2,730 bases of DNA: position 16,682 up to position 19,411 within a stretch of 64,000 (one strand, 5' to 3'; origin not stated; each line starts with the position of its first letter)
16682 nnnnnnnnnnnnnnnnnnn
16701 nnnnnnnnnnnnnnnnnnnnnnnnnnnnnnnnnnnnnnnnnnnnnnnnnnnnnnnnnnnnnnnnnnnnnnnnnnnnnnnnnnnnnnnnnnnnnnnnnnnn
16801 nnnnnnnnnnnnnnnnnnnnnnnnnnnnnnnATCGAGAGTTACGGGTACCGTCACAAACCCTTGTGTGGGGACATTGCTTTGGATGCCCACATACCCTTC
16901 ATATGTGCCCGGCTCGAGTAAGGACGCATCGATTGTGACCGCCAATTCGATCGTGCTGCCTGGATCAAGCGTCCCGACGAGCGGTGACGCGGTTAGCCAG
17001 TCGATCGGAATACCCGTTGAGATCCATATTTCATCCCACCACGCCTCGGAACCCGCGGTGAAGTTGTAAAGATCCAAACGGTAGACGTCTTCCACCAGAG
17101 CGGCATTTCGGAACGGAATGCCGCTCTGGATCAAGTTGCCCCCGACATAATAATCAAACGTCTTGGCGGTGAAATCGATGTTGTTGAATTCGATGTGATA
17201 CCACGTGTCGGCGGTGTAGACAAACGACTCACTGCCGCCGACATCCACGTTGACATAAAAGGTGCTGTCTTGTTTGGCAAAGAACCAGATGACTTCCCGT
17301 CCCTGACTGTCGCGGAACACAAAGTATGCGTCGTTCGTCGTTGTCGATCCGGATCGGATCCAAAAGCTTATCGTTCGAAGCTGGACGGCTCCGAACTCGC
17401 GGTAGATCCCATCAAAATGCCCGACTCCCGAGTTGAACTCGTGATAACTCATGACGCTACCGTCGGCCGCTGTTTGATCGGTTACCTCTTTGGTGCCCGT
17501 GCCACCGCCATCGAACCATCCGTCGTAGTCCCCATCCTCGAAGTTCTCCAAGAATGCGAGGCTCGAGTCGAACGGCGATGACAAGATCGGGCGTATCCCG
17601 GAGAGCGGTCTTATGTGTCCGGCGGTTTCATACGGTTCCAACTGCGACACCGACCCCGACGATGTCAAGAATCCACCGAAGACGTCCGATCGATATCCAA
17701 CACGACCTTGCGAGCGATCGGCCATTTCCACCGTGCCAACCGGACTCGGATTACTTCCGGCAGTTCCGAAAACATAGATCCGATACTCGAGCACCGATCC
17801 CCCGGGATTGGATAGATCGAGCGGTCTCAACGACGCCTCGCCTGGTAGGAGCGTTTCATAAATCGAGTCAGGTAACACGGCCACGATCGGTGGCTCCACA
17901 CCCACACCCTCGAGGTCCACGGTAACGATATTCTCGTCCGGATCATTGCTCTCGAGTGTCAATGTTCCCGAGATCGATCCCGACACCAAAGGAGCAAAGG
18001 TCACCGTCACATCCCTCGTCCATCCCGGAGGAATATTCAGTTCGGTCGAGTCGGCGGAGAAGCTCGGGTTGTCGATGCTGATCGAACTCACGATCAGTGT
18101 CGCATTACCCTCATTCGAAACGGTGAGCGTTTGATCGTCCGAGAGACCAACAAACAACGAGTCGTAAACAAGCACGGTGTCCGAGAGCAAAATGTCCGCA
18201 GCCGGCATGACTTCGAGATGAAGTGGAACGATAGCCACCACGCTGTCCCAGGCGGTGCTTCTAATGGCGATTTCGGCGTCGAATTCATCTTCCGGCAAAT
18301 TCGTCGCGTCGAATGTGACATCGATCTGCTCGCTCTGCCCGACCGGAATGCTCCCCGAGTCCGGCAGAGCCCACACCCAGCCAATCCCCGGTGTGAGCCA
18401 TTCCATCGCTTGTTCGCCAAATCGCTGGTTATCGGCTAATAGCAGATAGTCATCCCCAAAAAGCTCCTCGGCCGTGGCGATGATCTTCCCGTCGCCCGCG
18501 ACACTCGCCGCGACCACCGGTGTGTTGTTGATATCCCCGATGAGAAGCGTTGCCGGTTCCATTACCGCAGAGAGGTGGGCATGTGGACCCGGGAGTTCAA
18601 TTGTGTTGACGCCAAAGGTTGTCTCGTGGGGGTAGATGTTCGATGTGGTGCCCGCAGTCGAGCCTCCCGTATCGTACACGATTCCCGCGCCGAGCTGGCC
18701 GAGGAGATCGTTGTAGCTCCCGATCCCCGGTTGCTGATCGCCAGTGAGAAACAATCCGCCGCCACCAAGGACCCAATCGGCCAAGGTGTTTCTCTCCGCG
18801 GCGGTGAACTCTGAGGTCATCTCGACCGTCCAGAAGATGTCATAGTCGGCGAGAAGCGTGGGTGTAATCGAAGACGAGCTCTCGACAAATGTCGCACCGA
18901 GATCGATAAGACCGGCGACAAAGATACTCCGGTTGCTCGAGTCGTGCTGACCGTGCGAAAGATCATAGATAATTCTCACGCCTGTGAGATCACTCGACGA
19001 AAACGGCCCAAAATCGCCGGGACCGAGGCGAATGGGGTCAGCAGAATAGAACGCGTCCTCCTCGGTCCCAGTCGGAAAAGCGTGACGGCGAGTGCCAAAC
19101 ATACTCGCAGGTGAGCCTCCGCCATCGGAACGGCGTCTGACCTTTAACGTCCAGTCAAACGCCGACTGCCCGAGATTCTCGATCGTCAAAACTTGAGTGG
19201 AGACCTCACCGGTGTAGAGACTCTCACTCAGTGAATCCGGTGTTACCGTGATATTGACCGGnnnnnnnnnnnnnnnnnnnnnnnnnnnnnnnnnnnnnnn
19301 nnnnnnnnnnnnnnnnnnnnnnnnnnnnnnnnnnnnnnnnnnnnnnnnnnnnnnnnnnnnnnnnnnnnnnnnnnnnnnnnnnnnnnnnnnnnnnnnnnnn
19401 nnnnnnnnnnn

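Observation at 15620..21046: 1808-aa protein architecture: about 7-bladed propeller (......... repeats) + multiple Ig-like domains + ThuA-like module + CTD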

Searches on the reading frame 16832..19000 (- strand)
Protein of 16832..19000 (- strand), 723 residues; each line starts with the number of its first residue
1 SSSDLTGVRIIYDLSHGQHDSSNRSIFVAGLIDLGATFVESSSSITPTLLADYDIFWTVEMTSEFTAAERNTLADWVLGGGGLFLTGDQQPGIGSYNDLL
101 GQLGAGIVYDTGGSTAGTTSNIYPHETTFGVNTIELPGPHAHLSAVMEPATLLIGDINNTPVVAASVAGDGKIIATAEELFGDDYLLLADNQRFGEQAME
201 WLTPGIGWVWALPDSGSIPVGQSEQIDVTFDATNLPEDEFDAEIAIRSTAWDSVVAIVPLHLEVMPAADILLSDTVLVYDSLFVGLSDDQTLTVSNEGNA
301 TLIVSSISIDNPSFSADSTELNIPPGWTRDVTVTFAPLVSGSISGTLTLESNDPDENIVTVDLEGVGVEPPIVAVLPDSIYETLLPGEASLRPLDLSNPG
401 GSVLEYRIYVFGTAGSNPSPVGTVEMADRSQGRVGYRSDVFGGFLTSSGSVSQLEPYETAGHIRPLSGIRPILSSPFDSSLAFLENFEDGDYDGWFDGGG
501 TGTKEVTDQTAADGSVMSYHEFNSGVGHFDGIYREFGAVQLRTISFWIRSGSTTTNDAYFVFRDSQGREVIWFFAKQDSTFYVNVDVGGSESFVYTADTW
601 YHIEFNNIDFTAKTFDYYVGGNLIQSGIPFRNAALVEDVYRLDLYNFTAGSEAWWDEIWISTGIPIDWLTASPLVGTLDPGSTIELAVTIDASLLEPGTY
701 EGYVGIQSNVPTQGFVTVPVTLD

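Call 62: find_related_loci(query=A7, collection=genome_contigs, flank=10000)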
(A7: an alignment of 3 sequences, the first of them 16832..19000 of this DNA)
Query A7 (723 aa) in genome_contigs; peptide patterns used: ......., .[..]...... (x = any residue, [..] = any of these).
77 stretches matched a pattern; 18 encode a relative of the query (tblastn E <= 1e-3); 18 distinct loci.
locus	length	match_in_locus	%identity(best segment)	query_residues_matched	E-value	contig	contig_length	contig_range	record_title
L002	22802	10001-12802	46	5-723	0e+0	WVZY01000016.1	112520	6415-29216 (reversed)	MAG: Candidatus Latescibacterota bacterium isolate CS4-C107 C_merged_R1_(paired)_contig_722, whole genome shotgun sequen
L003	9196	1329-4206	46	30-723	0e+0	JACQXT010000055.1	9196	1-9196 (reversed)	MAG: Chitinivibrionia bacterium isolate NC_groundwater_1522_Pr4_B-0.1um_59_2 SR1-18-B1_scaffold_46050, whole genome shot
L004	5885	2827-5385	39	3-722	4e-141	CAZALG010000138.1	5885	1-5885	MAG TPA_asm: uncultured bacterium isolate binchicken_co100_122 genome assembly, contig: NODE_21733_length_5885_cov_5.044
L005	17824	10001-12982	39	71-722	1e-121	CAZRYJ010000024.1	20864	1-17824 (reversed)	MAG TPA_asm: uncultured bacterium isolate SRP214966_co4_28 genome assembly, contig: NODE_2013_length_20864_cov_19.463549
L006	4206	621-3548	39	73-722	1e-122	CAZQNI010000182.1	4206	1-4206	MAG TPA_asm: uncultured bacterium isolate binchicken_co34_231 genome assembly, contig: NODE_38808_length_4206_cov_7.8622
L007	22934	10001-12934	38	46-722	1e-118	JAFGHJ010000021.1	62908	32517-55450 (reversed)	MAG: candidate division WOR-3 bacterium isolate Zod_Metabat.145 k87_5020997, whole genome shotgun sequence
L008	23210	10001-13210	40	196-722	6e-100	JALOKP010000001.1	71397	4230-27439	MAG: Acidobacteria bacterium isolate Prado002 scaffold_81, whole genome shotgun sequence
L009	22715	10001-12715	39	130-722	2e-98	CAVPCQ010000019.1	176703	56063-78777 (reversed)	MAG: uncultured Acidobacteriota bacterium isolate MFD00032.bin.3.232 genome assembly, contig: contig_29864, whole genome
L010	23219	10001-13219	34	50-723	1e-97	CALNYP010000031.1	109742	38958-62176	MAG: uncultured bacterium isolate LOGT_bin.0176 genome assembly, contig: contig_7781, whole genome shotgun sequence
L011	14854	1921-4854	41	190-722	3e-100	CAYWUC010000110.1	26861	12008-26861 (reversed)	MAG TPA_asm: uncultured bacterium isolate SRP185410_co1_78 genome assembly, contig: k141_594616, whole genome shotgun se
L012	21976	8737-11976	36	199-723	1e-79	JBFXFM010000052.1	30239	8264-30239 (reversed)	MAG: Draconibacterium sp. isolate CA_2019_TPIn_14 NODE_4784_length_30239_cov_7.648645_TPIn, whole genome shotgun sequenc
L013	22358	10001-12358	40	207-722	7e-106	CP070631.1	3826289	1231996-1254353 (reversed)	MAG: Candidatus Latescibacterota bacterium isolate bin977 chromosome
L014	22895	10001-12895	33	190-723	9e-63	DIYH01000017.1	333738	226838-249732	MAG TPA_asm: Flammeovirgaceae bacterium UBA6059 UBA6059_contig_595, whole genome shotgun sequence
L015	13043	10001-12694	33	208-722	3e-62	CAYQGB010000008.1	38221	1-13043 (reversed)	MAG TPA_asm: uncultured Calditrichaceae bacterium isolate SRP162660_co2_186 genome assembly, contig: NODE_184_length_382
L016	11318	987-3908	39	73-722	1e-118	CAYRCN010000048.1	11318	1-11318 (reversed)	MAG TPA_asm: uncultured bacterium isolate binchicken_co89_629 genome assembly, contig: NODE_11436_length_11318_cov_8.420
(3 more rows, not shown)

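Call 90: search_protein_families(library=pfam, proteins=[L002:8627-14011:+, L002:14031-16325:+], max_evalue=0.001)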
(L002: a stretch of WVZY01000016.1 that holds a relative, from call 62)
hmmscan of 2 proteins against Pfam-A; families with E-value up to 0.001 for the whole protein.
L002:8627-14011:+ (1794 aa): 17 families
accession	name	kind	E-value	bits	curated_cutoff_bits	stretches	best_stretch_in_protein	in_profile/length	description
PF22544.2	HYDIN_VesB_CFA65-like_Ig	-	7.1e-46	155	25.5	3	934-1031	1-99/100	HYDIN/CFA65/VesB-like, Ig-like domain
PF15780.11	ASH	-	1.4e-35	121.8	27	3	79-157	12-92/98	Abnormal spindle-like microcephaly-assoc'd, ASPM-SPD-2-Hydin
PF22073.2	Cep192_D4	-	6.8e-27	94.3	35.5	3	72-171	2-111/112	Cep192 domain 4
PF07610.17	DUF1573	-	3e-18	66.1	26.1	1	76-161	3-89/98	Protein of unknown function (DUF1573)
PF12371.14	TMEM131_like_N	-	3.8e-17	62.7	28.8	2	530-607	3-82/84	Transmembrane protein 131-like N-terminal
PF24507.1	Ig_CFAP65_4th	-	2.5e-15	57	27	0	865-910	14-58/76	CFAP65, fourth Ig-like domain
PF13860.13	FlgD_ig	-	5.1e-10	39.6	27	1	1720-1778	13-72/79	FlgD Ig-like domain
PF19190.6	BACON_2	-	7.2e-08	32.7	25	0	870-921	39-89/94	Viral BACON domain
PF22067.2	Cep192_D3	-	7.5e-08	32.8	27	0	950-1015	15-82/99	Cep192 domain 3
PF14258.12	DUF4350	-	1.1e-07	32.8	30.4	0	728-843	49-160/181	Domain of unknown function (DUF4350)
PF22076.2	Cep192_D6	-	4e-07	30.6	35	0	868-900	40-72/101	Cep192 domain 6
PF18962.6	Por_Secre_tail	-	1.5e-06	28.8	27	1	1711-1792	2-75/75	Secretion system C-terminal sorting domain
PF21310.3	OCRL-like_ASH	-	4.7e-05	23.9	27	0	1334-1358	45-69/109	Inositol polyphosphate 5-phosphatase OCRL-like, ASH domain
PF00635.32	Motile_Sperm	-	0.00012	22.4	25.9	0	874-913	45-85/109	MSP (Major sperm protein) domain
PF22066.2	Cep192_D8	-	0.00022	21.9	33.5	0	531-611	9-88/101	Cep192 domain 8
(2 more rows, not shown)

L002:14031-16325:+ (764 aa): 2 families
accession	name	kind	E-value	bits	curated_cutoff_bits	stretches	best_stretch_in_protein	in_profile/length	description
PF18962.6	Por_Secre_tail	-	7.2e-08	33.1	27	1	687-760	3-73/75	Secretion system C-terminal sorting domain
PF13860.13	FlgD_ig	-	0.00012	22.4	27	1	705-749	24-73/79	FlgD Ig-like domain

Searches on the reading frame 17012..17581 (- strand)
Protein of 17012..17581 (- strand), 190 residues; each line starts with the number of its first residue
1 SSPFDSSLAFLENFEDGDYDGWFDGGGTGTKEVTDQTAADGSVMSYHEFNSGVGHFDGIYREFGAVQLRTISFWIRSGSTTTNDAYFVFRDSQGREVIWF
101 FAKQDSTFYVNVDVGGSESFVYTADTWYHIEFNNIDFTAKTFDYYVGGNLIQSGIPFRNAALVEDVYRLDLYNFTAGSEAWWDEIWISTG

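Call 12: search_protein_families(library=pfam, proteins=[window:17012-17581:-], max_evalue=10)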
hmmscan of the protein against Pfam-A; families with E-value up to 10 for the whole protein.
seq(190 aa): 2 families
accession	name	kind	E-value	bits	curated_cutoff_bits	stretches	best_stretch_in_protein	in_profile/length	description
PF13385.13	Laminin_G_3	-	0.00014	22.5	27.6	1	70-154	20-105/151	Concanavalin A-like lectin/glucanases superfamily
PF22585.3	Sialidase-like_CBM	-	0.0075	16.6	27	1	69-166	41-137/156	Sialidase-like, CBM domain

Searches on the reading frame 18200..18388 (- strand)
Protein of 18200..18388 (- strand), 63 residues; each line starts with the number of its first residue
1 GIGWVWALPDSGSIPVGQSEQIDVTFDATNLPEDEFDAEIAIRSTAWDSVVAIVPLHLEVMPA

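Call 12: search_protein_families(library=pfam, proteins=[window:18200-18388:-], max_evalue=10)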
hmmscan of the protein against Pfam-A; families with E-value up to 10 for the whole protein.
seq(63 aa): 4 families
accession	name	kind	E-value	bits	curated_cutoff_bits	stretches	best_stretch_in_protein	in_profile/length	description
PF22544.2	HYDIN_VesB_CFA65-like_Ig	-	0.0016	19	25.5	1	8-44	52-86/100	HYDIN/CFA65/VesB-like, Ig-like domain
PF07610.17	DUF1573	-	0.037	14.5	26.1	1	13-48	53-87/98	Protein of unknown function (DUF1573)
PF22067.2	Cep192_D3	-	0.073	13.6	27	1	8-30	49-71/99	Cep192 domain 3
PF24507.1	Ig_CFAP65_4th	-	0.19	12.6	27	1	9-30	29-50/76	CFAP65, fourth Ig-like domain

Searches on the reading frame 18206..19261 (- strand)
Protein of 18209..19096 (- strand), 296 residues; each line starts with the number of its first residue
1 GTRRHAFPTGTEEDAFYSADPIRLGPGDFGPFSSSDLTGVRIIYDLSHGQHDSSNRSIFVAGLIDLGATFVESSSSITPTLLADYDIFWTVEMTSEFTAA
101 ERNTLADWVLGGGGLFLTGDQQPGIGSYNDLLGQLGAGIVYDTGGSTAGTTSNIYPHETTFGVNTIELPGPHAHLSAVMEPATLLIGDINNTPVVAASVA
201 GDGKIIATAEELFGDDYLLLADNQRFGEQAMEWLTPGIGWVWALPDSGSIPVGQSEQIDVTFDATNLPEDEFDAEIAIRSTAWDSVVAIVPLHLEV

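Call 10: find_homologous_proteins(query=window:18209-19096:-, max_evalue=0.001)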
Query seq(296 aa) (296 aa): 2 proteins with E <= 0.001 among 3558 candidates.
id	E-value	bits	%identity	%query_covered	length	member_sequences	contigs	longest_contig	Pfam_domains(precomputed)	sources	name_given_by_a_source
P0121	7.7e-63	231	47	89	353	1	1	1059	-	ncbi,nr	ncbi:MAG: hypothetical protein KAJ04_00790, partial [Candidatus Eisenbacteria sp.]|nr:hypothetical p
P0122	3.2e-37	147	48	55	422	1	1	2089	PF15780.12,PF22544.3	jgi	jgi:hypothetical protein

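Call 31: predict_structure(alignment_id=A3)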
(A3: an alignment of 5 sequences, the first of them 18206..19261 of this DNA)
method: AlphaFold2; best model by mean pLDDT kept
length: 352 residues; sequences in the alignment: 5
mean_pLDDT: 55.0   pTM: 0.45
mean pLDDT of the five models: 55.0, 54.0, 53.1, 52.6, 50.2
residues with pLDDT >= 90: 22; 70-90: 96; 50-70: 79; < 50: 155
segments of 3 or more residues with pLDDT < 50: 44-91, 175-180, 191-258, 263-294
pLDDT, mean of each block of 10 residues (from residue 1): 85 84 91 77 41 21 22 22 30 68 65 61 76 84 71 82 67 49 60 34 25 27 27 24 29 44 43 34 40 57 84 81 67 68 80 77
secondary structure, 60 per line:
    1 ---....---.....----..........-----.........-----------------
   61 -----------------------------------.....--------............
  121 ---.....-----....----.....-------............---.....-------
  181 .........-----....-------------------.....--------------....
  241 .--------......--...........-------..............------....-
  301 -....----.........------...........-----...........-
elements in order: E4-7 E11-15 E20-29 E35-43 E96-100 H109-120 E124-128 H134-137 E142-146 H154-165 E169-173 H181-189 E195-198 E218-222 H237-241 E250-255 E258-263 H264-268 H276-289 E296-299 E302-305 E310-318 E325-335 E341-351

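Call 35: fold_search(model_id=the predicted structure, library=pdb)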
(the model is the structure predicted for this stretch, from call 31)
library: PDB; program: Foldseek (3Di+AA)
matches with E <= 10: 1635; with E <= 0.001: 8
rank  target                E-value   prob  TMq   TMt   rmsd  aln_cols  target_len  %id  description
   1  5fms_B                2.2e-05  1.00  0.33  0.49  10.1       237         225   16  mmIFT52 N-terminal domain (released 2016-03-09)
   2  5fms_A                2.7e-05  1.00  0.33  0.49   9.4       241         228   16  mmIFT52 N-terminal domain (released 2016-03-09)
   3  9ijj_h                3.5e-05  0.47  0.13  0.04  28.1       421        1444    9  In situ structure of the central apparatus in mouse sperm axoneme. (released 2025-06-04)
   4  8jmw_A                8.6e-05  0.93  0.23  0.18  16.9       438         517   11  Fibril form of serine peptidase Vpr (released 2023-12-06)
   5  5fmr_C                2.2e-04  1.00  0.33  0.45   8.7       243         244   16  crIFT52 N-terminal domain (released 2016-03-09)
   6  9ijj_4H               3.8e-04  1.00  0.23  0.03  14.5       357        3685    8  In situ structure of the central apparatus in mouse sperm axoneme. (released 2025-06-04)
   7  5fmr_A                6.9e-04  1.00  0.32  0.44   8.7       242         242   16  crIFT52 N-terminal domain (released 2016-03-09)
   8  9ijj_4I               1.0e-03  1.00  0.15  0.02   2.7        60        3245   18  In situ structure of the central apparatus in mouse sperm axoneme. (released 2025-06-04)
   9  9ijj_4G               1.1e-03  1.00  0.14  0.01   3.1        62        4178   21  In situ structure of the central apparatus in mouse sperm axoneme. (released 2025-06-04)
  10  3jwn_I                1.3e-03  0.99  0.13  0.23   4.6        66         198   18  Complex of FimC, FimF, FimG and FimH (released 2010-06-16)
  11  7sqc_T0               1.3e-03  0.15  0.14  0.09  48.8       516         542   10  Ciliary C1 central pair apparatus isolated from Chlamydomonas reinhardtii (released 2022-04-13)
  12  1l4i_B                1.7e-03  1.00  0.15  0.27   2.7        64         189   17  Crystal Structure of the Periplasmic Chaperone SfaE (released 2002-06-12)
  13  7som_D                1.8e-03  1.00  0.25  0.06  10.4       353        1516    8  Ciliary C2 central pair apparatus isolated from Chlamydomonas reinhardtii (released 2022-04-13)
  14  9fxb_C                1.8e-03  0.99  0.14  0.24   4.1        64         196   12  Cryo-EM structure of the type 1 pilus assembly platform as part of the FimI-bound chaperone-usher pilus complex (FimDH (released 2025-06-04)
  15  8uw8_A                1.8e-03  0.97  0.34  0.18  22.7       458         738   12  Site-one protease and SPRING (released 2024-07-10)
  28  5fms_C                4.3e-03  0.99  0.30  0.47   9.4       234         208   14  mmIFT52 N-terminal domain (released 2016-03-09)
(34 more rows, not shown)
